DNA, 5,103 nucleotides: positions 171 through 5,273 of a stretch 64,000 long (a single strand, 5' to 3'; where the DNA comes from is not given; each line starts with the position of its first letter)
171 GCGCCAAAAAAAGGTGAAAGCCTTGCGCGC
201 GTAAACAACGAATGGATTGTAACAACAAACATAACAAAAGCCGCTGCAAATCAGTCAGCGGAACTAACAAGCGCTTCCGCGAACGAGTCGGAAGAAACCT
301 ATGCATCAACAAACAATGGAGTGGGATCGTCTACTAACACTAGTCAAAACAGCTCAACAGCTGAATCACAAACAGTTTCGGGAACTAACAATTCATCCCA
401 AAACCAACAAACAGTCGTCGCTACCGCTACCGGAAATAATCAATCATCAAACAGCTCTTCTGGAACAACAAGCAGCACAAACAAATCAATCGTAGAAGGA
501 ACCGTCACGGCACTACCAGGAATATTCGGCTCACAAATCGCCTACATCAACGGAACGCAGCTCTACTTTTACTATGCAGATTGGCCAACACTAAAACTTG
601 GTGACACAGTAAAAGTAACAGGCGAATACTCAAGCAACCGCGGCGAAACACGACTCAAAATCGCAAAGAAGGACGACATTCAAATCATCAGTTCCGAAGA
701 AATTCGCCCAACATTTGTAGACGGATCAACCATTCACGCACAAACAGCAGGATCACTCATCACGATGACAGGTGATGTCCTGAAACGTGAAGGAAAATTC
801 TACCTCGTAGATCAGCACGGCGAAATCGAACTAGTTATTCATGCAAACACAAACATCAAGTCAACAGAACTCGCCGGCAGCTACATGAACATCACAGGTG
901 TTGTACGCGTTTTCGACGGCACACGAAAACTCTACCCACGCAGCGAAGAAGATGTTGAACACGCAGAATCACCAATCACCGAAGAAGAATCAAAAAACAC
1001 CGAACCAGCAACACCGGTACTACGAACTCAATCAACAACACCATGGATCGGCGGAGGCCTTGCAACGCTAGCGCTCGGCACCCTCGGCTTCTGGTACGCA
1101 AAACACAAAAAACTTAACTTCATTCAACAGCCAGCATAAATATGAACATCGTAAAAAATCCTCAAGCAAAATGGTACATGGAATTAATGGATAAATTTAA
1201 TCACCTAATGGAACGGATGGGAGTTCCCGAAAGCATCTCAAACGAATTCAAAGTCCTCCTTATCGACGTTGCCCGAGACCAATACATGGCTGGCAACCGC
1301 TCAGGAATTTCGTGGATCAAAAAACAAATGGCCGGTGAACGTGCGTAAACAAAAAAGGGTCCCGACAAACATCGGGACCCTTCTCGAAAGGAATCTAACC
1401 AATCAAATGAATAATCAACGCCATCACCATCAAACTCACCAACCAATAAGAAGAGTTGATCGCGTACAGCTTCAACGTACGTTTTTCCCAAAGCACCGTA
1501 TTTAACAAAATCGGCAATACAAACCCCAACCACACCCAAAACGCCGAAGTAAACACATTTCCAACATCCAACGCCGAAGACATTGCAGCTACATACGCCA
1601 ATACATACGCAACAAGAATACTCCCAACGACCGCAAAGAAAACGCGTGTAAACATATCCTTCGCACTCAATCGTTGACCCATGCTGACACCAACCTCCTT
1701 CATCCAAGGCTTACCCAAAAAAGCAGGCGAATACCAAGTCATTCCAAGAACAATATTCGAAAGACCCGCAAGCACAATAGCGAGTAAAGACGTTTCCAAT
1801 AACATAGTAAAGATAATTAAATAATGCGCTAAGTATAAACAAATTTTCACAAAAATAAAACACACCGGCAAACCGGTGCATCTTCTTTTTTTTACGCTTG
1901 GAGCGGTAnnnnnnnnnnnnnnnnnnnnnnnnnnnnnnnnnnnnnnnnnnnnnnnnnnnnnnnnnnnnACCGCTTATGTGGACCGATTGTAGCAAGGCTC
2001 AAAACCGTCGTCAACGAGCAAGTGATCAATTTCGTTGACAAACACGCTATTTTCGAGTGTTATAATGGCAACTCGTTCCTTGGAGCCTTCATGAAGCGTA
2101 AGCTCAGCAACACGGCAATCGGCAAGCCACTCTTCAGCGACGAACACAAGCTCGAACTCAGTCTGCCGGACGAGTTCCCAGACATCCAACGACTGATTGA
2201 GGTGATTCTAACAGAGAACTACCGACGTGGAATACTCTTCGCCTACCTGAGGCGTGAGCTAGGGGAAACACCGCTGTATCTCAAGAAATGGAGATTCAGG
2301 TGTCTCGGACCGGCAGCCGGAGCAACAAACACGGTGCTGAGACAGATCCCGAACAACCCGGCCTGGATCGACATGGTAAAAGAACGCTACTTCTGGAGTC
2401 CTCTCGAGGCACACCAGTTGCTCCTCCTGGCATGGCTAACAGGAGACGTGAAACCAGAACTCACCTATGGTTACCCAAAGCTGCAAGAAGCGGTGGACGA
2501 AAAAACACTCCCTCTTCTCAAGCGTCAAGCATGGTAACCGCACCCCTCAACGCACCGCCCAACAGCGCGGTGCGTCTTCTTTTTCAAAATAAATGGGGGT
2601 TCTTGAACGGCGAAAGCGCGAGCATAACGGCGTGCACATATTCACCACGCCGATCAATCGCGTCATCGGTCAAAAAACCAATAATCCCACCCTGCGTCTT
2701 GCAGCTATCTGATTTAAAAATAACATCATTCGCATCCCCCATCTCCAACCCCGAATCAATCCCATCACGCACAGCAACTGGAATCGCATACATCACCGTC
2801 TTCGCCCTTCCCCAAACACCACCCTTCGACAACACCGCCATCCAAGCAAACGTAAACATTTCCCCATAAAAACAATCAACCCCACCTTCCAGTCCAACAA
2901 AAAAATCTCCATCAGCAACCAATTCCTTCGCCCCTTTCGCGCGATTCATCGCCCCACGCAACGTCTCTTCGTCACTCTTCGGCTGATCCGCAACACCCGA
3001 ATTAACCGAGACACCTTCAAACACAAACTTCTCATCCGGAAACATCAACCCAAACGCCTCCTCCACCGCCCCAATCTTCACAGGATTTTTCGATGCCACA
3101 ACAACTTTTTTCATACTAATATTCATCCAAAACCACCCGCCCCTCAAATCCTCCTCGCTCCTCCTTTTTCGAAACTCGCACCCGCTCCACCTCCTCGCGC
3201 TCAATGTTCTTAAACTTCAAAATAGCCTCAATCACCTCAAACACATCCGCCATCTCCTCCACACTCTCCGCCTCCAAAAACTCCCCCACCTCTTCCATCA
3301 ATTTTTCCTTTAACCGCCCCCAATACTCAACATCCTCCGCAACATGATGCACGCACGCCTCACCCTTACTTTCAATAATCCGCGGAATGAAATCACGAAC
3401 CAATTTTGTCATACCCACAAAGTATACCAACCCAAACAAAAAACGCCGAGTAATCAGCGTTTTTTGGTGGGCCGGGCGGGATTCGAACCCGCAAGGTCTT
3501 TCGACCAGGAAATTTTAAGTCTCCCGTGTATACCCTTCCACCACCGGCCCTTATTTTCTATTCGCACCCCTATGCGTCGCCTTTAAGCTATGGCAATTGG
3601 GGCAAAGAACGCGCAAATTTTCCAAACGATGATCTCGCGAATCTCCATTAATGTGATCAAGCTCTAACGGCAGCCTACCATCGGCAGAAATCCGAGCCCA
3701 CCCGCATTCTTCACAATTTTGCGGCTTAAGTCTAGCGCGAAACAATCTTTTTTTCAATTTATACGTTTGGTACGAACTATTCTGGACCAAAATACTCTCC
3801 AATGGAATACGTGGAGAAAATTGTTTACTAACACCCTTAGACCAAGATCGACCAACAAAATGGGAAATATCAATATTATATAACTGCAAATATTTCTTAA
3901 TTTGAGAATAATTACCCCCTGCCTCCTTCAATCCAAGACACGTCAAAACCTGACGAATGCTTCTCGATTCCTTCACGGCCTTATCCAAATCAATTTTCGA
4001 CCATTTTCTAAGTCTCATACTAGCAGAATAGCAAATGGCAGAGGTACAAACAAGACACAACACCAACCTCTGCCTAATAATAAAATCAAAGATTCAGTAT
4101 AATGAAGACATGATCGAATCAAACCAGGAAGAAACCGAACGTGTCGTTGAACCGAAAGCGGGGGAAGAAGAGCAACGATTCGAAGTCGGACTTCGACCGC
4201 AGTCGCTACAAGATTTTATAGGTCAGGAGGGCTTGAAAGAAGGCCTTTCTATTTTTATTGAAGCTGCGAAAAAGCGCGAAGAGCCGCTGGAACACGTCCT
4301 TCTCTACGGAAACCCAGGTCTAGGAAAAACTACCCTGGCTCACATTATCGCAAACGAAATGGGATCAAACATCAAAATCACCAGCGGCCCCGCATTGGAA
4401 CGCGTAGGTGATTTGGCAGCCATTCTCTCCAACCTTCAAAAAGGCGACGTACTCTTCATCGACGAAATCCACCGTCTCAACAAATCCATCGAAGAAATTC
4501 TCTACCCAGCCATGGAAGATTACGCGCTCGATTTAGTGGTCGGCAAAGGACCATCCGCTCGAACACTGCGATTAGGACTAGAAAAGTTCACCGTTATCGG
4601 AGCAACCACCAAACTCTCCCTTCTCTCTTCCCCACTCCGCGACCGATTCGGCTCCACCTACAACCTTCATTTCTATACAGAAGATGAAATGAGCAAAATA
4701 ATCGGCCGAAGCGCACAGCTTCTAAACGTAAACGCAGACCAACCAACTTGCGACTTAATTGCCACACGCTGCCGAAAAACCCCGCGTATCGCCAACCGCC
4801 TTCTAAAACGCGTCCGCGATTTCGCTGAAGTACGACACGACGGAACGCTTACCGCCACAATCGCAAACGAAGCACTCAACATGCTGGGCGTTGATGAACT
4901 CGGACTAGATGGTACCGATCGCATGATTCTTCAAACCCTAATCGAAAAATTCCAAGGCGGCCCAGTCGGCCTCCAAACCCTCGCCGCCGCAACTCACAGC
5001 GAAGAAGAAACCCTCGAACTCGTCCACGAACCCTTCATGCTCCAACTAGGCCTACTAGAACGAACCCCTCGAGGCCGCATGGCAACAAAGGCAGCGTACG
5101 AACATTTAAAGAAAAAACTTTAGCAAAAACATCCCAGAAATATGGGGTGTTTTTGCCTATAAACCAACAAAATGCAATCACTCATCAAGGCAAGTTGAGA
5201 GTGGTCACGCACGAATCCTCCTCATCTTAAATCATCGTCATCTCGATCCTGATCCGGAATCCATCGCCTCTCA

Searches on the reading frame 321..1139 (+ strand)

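Call 11: search_protein_families(library=pfam, proteins=[window:321-1139:+], max_evalue=0.001)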
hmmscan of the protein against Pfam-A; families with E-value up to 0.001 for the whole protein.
window:321-1139:+ (272 aa): 1 family
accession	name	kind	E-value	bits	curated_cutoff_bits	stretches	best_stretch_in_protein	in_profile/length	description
PF18942.5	DUF5689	-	0.00092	19.6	28.6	0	134-212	127-217/217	Family of unknown function (DUF5689)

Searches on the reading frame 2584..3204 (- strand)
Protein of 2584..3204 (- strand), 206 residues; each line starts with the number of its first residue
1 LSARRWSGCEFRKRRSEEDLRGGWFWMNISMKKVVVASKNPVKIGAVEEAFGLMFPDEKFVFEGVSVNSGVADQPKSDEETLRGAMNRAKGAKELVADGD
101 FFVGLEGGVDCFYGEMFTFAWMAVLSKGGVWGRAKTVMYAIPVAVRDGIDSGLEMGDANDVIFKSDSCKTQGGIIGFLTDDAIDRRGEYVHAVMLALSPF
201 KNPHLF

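Call 78: search_protein_families(library=pfam, proteins=[window:2584-3204:-], max_evalue=0.001)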
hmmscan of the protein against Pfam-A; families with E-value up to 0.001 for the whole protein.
window:2584-3204:- (206 aa): 1 family
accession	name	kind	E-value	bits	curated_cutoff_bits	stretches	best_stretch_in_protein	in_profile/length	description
PF01931.24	NTPase_I-T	-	1.4e-47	162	25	1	37-200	1-161/162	Protein of unknown function DUF84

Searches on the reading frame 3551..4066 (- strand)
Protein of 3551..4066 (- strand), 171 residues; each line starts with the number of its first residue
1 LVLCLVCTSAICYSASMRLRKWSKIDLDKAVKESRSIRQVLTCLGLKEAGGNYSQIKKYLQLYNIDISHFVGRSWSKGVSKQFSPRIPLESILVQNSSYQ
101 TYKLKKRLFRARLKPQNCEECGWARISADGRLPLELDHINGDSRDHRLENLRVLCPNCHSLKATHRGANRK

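Call 78: search_protein_families(library=pfam, proteins=[window:3551-4066:-], max_evalue=0.001)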
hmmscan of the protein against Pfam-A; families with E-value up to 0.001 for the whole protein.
window:3551-4066:- (171 aa): 2 families
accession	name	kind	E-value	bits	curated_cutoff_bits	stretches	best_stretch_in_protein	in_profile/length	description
PF01844.29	HNH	-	4.1e-06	27.3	21.4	1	118-162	1-44/47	HNH endonuclease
PF13392.12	HNH_3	-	3.1e-05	23.9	24.8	1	130-154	13-39/46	HNH endonuclease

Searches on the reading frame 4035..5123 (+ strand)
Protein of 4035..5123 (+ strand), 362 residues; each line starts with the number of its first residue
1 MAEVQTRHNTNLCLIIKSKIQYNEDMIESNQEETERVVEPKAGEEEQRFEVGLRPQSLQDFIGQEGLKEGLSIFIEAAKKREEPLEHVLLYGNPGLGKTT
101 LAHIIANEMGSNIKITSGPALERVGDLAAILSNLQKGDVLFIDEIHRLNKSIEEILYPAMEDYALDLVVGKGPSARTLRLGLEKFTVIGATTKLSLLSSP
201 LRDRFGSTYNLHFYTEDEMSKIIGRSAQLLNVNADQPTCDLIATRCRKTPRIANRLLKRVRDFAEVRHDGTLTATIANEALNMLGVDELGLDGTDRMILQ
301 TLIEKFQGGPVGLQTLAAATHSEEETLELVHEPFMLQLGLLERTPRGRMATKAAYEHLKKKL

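Call 11: search_protein_families(library=pfam, proteins=[window:4035-5123:+], max_evalue=0.001)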
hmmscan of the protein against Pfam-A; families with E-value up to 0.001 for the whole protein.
window:4035-5123:+ (362 aa): 13 families
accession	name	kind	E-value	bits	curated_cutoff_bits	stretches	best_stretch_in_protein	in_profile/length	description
PF05496.18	RuvB_N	-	2e-77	258.8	27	1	53-210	1-158/159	Holliday junction DNA helicase RuvB P-loop domain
PF17864.7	AAA_lid_4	-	4.3e-27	94.1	27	1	214-287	1-74/74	RuvB AAA lid domain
PF05491.19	RuvB_C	-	3.9e-23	81.6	24.7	1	288-359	1-72/72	RuvB C-terminal winged helix domain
PF00004.35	AAA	-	1.5e-21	77.7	21.2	1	88-210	1-128/131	ATPase family associated with various cellular activities (AAA)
PF07728.20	AAA_5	-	2.8e-11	44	22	1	87-205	1-139/139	AAA domain (dynein-related subfamily)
PF06068.19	TIP49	-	1.5e-05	24.8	23.8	1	59-116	24-81/347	TIP49 P-loop domain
PF13191.12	AAA_16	-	2.3e-05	25.4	32.6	0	63-112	4-51/167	AAA ATPase domain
PF14532.12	Sigma54_activ_2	-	3.4e-05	24.5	25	1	78-157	17-90/138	Sigma-54 interaction domain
PF20720.3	nSTAND3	-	4.6e-05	23.6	27.2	1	78-144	10-73/155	Novel STAND NTPase 3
PF00910.28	RNA_helicase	-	6.9e-05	23.7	21.5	1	88-161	1-76/105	RNA helicase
PF05673.19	DUF815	-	0.00012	21.7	23.8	0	57-144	26-115/249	Protein of unknown function (DUF815)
PF13401.12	AAA_22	-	0.00071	20.3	27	0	87-108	7-28/130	AAA domain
PF01078.27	Mg_chelatase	-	0.00085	19.2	20.3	0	59-106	3-43/207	Magnesium chelatase, subunit ChlI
